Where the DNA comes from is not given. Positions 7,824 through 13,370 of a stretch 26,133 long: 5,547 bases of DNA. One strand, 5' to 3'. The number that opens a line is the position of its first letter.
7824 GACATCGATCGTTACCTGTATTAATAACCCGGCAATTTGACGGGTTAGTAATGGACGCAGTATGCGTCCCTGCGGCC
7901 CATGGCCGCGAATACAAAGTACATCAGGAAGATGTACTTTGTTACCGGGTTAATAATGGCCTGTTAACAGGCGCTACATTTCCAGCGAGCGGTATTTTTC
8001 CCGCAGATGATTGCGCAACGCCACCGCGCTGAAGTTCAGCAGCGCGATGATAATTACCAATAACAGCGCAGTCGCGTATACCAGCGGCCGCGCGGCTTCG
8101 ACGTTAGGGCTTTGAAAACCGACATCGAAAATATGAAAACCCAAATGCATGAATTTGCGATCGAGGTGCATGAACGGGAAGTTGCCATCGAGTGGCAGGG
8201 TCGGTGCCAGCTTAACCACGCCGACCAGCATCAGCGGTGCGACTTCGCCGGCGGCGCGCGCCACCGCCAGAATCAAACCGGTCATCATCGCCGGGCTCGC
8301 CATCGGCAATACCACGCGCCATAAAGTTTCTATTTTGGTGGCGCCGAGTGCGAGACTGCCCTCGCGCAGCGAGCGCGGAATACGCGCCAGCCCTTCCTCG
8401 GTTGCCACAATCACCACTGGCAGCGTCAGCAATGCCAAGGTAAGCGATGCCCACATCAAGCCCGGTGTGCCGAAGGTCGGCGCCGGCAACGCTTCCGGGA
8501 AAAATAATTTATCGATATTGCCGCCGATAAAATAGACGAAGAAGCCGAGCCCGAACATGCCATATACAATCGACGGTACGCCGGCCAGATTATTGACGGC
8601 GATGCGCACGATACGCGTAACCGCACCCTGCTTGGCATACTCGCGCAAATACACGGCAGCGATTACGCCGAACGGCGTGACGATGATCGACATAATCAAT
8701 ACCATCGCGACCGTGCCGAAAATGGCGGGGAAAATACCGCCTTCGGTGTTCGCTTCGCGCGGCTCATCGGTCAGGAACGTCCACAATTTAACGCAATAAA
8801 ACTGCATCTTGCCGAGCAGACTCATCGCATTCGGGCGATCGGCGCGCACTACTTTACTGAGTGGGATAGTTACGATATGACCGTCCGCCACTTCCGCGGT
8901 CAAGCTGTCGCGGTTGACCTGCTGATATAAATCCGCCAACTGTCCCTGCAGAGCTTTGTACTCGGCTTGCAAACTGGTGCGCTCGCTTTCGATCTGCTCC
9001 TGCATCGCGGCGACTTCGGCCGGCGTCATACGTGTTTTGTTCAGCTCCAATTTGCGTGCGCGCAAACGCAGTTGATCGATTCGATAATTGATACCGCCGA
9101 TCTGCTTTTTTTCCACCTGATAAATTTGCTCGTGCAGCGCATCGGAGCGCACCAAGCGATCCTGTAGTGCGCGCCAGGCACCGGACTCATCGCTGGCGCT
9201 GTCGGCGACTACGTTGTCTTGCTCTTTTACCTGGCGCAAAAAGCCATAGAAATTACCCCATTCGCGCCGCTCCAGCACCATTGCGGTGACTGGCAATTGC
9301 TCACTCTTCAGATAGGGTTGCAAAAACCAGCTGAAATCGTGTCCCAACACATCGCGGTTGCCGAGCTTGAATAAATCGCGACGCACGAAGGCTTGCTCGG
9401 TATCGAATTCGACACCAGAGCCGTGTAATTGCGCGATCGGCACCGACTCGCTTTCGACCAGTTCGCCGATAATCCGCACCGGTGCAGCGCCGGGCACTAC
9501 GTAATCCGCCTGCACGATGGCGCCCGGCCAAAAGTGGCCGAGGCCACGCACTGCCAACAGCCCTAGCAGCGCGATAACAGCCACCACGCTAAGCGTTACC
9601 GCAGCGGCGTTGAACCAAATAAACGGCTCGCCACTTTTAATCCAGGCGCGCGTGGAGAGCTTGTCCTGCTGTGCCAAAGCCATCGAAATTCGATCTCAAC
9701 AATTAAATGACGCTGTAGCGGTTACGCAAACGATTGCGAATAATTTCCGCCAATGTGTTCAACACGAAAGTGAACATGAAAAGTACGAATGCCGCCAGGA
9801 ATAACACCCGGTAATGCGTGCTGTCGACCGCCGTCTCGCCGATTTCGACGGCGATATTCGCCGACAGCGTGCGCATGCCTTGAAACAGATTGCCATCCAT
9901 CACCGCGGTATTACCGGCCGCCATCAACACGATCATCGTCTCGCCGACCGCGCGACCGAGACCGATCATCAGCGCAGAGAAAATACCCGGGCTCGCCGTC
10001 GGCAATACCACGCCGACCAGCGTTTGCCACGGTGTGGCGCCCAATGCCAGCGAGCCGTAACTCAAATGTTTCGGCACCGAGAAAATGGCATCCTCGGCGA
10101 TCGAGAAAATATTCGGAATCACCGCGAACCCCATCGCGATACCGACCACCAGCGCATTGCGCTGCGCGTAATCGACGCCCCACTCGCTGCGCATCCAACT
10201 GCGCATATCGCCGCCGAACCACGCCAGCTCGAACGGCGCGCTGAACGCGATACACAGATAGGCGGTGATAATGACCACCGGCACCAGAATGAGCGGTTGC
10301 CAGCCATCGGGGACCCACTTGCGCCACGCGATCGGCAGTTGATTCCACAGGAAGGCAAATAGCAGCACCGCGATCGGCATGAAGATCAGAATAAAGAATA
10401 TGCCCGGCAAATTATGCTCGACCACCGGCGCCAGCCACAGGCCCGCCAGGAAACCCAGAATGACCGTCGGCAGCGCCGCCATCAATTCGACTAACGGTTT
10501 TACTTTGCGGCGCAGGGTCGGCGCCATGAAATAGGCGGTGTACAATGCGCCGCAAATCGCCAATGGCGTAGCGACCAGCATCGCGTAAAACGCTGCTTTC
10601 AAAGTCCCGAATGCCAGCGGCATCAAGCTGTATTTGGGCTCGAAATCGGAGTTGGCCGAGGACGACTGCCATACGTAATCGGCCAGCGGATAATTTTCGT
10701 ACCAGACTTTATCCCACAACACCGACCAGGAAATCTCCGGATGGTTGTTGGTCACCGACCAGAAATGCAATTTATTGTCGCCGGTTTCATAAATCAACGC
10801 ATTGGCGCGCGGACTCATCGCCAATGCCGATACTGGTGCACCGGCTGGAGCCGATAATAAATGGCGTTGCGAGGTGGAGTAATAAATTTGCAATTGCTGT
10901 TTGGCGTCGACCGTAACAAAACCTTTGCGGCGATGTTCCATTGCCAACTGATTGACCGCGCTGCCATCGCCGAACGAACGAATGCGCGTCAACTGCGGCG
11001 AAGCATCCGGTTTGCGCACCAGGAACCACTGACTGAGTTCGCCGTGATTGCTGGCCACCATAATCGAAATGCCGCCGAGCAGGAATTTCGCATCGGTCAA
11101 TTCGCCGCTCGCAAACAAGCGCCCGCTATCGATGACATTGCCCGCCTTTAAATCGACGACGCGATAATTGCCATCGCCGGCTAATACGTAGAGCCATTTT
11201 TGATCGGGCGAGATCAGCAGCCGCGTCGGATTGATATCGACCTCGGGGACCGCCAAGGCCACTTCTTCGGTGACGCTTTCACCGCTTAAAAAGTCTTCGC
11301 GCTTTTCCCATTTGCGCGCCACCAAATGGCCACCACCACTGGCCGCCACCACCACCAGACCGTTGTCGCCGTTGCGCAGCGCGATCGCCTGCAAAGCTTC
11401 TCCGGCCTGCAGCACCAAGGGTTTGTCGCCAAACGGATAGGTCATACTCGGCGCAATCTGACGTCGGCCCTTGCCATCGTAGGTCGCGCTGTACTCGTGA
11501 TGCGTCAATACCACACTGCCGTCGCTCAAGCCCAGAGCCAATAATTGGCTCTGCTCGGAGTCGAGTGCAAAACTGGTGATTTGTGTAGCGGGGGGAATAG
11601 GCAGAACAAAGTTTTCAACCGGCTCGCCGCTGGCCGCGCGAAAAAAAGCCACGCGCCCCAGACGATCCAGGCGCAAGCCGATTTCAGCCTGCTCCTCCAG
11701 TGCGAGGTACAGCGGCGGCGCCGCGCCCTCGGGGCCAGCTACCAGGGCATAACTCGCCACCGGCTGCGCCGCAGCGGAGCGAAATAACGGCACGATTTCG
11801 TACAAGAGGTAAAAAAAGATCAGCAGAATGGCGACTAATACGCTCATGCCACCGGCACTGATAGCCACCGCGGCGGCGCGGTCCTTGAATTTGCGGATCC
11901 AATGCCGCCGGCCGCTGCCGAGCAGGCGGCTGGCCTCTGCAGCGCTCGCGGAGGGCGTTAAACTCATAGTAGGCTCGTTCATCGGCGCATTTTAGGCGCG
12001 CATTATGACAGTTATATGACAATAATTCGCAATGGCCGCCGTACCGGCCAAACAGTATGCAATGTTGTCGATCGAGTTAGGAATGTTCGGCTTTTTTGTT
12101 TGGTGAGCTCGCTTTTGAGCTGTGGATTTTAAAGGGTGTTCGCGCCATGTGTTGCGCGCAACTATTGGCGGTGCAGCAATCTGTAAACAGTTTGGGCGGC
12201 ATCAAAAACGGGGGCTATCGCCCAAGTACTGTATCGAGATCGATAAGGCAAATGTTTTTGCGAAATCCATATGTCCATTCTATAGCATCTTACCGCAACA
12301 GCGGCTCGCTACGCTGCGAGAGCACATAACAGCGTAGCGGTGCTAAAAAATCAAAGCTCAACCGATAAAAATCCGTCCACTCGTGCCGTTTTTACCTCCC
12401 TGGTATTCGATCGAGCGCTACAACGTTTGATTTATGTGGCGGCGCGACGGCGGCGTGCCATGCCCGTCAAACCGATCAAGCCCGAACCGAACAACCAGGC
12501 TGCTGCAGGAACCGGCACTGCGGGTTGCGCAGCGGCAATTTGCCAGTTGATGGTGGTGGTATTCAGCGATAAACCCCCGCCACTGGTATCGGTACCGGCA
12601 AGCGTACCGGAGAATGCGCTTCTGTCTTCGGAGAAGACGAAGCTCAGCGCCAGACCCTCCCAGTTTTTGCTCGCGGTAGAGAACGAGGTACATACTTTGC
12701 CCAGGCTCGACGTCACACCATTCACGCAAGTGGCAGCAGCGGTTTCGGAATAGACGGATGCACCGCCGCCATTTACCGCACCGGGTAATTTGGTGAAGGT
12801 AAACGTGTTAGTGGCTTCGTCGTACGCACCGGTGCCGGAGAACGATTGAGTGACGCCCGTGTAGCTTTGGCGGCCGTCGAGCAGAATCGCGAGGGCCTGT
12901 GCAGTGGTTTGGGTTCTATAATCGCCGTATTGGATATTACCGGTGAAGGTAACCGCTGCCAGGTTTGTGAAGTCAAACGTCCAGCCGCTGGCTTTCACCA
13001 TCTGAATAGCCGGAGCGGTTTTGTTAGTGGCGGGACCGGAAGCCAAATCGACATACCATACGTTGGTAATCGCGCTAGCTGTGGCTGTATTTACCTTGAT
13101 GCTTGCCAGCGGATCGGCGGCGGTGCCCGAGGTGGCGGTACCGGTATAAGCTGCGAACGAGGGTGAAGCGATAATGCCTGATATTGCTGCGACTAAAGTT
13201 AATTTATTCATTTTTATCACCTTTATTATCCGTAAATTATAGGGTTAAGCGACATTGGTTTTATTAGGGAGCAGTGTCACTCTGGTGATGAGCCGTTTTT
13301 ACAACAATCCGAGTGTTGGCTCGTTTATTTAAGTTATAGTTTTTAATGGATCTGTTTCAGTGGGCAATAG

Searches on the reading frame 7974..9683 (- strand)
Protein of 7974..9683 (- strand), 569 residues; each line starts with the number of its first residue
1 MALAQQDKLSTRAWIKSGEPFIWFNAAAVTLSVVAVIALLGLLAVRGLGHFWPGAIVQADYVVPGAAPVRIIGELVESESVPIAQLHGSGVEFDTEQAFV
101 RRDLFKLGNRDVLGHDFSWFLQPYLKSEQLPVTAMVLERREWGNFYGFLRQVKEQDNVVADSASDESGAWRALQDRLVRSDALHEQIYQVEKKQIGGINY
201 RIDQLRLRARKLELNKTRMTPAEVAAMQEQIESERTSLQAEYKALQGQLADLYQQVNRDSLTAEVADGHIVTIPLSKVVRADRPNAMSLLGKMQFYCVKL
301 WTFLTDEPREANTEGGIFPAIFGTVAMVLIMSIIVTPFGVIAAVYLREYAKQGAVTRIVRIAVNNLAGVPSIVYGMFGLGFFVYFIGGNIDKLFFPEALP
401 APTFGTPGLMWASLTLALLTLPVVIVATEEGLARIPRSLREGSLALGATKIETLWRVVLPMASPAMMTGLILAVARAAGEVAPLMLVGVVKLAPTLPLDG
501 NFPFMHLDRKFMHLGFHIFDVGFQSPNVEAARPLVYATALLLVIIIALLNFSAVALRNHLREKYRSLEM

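Call 7: search_protein_families(library=pfam, proteins=[window:7974-9683:-])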
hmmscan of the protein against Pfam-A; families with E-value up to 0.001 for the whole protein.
window:7974-9683:- (569 aa): 1 family
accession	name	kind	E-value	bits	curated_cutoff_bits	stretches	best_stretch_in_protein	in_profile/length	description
PF00528.27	BPD_transp_1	-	3.9e-18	66.3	26.4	1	336-564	2-182/184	Binding-protein-dependent transport system inner membrane component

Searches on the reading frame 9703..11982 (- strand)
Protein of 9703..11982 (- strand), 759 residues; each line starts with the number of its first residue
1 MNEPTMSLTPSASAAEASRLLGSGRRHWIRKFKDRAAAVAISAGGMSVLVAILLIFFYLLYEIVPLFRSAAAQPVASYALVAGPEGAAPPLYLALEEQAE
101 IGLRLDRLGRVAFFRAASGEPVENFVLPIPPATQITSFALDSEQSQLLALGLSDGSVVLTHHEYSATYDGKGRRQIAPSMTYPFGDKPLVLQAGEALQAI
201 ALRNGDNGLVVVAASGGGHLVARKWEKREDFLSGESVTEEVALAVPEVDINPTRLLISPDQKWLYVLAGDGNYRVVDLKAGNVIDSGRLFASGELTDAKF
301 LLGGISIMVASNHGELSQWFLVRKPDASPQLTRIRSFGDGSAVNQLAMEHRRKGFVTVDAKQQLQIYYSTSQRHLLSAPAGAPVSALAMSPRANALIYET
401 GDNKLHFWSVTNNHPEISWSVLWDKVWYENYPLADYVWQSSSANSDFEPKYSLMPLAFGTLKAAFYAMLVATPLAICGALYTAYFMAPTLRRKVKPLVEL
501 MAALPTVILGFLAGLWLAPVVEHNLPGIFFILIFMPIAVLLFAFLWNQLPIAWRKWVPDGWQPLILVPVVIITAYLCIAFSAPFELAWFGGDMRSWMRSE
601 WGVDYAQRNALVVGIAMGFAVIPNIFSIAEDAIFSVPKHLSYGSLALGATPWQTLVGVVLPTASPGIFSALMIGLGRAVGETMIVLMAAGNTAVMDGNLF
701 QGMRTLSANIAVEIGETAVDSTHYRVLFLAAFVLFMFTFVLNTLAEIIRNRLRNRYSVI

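Call 7: search_protein_families(library=pfam, proteins=[window:9703-11982:-])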
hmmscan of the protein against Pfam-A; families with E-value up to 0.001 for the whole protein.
window:9703-11982:- (759 aa): 1 family
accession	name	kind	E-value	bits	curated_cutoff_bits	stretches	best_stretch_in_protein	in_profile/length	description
PF00528.27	BPD_transp_1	-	1.3e-10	41.8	26.4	1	567-753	30-183/184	Binding-protein-dependent transport system inner membrane component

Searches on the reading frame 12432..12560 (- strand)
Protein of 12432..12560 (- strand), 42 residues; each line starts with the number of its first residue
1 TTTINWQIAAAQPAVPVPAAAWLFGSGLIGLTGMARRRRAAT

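Call 61: search_protein_families(library=ncbifam, proteins=[window:12432-12560:-], max_evalue=10)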
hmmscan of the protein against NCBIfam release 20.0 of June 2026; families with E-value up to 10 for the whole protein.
window:12432-12560:- (42 aa): 14 families
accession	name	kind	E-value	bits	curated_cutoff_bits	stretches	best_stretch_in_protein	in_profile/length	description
TIGR03370.1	VPLPA-CTERM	domain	1.2e-09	37.9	25.35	1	15-39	1-25/25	VPLPA-CTERM sorting domain-containing protein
NF033554.9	floc_PepA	equivalog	2.1e-07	31.1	80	1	14-39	236-261/261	flocculation-associated PEP-CTERM protein PepA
NF041538.1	PEP_EDSA_1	subfamily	3.2e-06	27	100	1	9-38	279-307/307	EDSAP-1 family PEP-CTERM protein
NF038125.1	PEP_CTERM_THxN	subfamily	4.7e-05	23.1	85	1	3-38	212-246/246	THxN family PEP-CTERM protein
NF046088.1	anchor_EppA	equivalog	0.00072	19.9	90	1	14-39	32-57/58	EPS-associated small membrane protein EppA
NF041927.1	Xrt_dep_XDP1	equivalog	0.00088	19.3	125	1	11-38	215-242/242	exosortase-dependent surface protein XDP1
NF038118.1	PEP_CTERM_CCXG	equivalog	0.0022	17.7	90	1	11-38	172-199/199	CCXG family PEP-CTERM protein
TIGR02595.1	PEP_CTERM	domain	0.0039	17.9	16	1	15-39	1-24/24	PEP-CTERM sorting domain-containing protein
NF038129.1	PEP_NF038129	equivalog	0.0046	16.8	65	1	10-38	166-194/194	NF038129 family PEP-CTERM protein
NF038124.1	PEP_CTERM_TLD_A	exception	0.012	15.2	100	1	8-39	208-235/235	PEP_CTERM-anchored TLD domain-containing protein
NF038120.1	PEP_CTERM_QFxxD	subfamily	0.031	14.1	80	1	14-38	192-213/215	NF038120 family PEP-CTERM protein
NF038119.1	PEP_CTERM_MHFG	equivalog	0.11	12.8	100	1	6-39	227-260/260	MHFG family PEP-CTERM protein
NF033947.0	PEP-cistern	hypoth_equivalog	0.22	11.3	60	1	10-37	168-195/195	cistern family PEP-CTERM protein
TIGR03901.2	MYXO-CTERM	domain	0.24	11.8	20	1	18-39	14-33/34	MYXO-CTERM sorting domain-containing protein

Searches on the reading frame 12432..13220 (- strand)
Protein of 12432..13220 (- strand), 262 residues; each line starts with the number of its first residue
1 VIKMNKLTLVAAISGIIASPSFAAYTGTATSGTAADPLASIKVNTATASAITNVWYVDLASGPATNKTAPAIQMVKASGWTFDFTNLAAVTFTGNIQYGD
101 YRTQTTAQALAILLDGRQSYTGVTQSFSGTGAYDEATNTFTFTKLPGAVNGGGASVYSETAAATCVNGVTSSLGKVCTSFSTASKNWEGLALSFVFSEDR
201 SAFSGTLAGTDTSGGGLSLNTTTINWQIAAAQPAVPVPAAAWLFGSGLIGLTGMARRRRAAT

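Call 7: search_protein_families(library=pfam, proteins=[window:12432-13220:-])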
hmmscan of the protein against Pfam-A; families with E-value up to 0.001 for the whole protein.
window:12432-13220:- (262 aa): 0 families

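Call 8: search_protein_families(library=ncbifam, proteins=[window:12432-13220:-], max_evalue=0.01)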
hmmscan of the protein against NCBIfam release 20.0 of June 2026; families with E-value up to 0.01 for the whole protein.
window:12432-13220:- (262 aa): 4 families
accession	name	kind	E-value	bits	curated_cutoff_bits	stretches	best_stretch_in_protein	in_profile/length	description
TIGR03370.1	VPLPA-CTERM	domain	2.4e-08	33.8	25.35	1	235-259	1-25/25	VPLPA-CTERM sorting domain-containing protein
NF038125.1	PEP_CTERM_THxN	subfamily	0.00052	19.7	85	1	220-258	209-246/246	THxN family PEP-CTERM protein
TIGR03710.1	OAFO_sf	subfamily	0.0072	14.9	482.75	0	202-235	257-290/561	2-oxoacid:acceptor oxidoreductase subunit alpha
NF041927.1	Xrt_dep_XDP1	equivalog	0.0079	16.2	125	1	211-258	195-242/242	exosortase-dependent surface protein XDP1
